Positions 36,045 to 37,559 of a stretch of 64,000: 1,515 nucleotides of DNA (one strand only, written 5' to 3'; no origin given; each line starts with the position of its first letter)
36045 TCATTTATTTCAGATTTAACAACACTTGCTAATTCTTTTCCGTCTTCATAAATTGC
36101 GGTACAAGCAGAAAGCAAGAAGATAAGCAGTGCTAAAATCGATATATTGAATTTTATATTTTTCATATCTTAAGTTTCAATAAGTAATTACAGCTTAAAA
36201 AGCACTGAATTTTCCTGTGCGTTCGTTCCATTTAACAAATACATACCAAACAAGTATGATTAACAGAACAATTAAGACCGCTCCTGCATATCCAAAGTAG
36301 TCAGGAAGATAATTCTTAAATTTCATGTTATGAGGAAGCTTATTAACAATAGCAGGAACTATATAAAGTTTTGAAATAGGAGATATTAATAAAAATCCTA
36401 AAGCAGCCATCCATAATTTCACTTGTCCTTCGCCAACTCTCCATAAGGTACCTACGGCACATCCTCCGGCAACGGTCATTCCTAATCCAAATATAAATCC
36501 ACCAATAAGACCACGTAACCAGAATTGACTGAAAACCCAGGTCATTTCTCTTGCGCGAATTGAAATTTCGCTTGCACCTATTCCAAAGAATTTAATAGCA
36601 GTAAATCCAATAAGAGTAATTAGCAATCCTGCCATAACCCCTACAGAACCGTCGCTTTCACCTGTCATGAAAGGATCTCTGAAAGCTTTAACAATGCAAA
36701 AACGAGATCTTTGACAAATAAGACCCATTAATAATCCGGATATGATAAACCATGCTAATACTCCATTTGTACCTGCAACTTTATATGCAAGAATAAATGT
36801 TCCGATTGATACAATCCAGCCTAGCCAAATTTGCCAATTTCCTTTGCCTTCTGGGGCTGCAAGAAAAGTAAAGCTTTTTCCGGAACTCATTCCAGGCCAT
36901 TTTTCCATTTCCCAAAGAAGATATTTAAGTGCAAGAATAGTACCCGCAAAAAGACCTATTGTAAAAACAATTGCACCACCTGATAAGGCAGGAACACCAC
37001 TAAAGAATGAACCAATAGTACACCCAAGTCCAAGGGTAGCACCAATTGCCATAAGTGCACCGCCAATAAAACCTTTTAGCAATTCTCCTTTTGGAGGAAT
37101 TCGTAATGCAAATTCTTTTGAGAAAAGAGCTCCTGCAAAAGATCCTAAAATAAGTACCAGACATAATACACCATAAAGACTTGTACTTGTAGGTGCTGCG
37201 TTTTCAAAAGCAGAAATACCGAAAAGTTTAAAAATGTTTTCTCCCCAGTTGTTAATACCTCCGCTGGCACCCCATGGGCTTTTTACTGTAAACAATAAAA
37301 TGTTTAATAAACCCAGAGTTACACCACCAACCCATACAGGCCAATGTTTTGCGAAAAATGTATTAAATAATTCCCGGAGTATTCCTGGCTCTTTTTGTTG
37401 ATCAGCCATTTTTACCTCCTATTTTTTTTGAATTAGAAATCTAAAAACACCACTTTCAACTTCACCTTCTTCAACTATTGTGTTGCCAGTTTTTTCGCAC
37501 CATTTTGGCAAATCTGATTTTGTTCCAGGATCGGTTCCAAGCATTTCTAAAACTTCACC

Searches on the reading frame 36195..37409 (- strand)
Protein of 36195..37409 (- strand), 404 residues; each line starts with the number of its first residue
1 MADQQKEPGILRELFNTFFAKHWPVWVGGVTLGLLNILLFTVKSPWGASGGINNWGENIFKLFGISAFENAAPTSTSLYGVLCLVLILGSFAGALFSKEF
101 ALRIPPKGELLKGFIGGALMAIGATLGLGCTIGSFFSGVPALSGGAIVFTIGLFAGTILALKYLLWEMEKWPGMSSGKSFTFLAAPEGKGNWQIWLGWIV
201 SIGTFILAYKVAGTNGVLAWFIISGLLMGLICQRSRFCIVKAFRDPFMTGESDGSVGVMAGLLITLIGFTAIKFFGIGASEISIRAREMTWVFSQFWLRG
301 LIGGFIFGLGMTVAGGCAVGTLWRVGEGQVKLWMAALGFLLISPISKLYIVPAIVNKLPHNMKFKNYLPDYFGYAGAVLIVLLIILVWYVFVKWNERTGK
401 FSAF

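Call 4: search_protein_families(library=pfam, proteins=[window:36195-37409:-], max_evalue=0.01)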
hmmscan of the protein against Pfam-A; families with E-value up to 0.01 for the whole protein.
window:36195-37409:- (404 aa): 1 family
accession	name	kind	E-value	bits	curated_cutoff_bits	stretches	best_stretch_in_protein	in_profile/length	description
PF04143.19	Sulf_transp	-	3.2e-54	185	27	2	12-159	166-310/310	Sulphur transport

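Call 5: search_protein_families(library=ncbifam, proteins=[window:36195-37409:-], max_evalue=0.001)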
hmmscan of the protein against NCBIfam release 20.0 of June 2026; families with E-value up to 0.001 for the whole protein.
window:36195-37409:- (404 aa): 4 families
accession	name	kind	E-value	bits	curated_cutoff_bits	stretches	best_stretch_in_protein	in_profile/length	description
NF033796.1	selen_YedE_FdhT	exception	5.4e-40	137.7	350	1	18-398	2-382/387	selenium metabolism membrane protein YedE/FdhT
NF052577.1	ThSTportTsuASprch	equivalog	8.8e-28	97.6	400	2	222-350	6-124/330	thiosulfate transporter TsuA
NF041049.1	thio_trans_TsuA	exception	1.2e-25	90.4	645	2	222-393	8-169/348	thiosulfate utilization transporter TsuA/YeeE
TIGR04112.1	seleno_YedE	equivalog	5.5e-11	42.2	200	1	86-354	58-313/337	YedE family putative selenium transporter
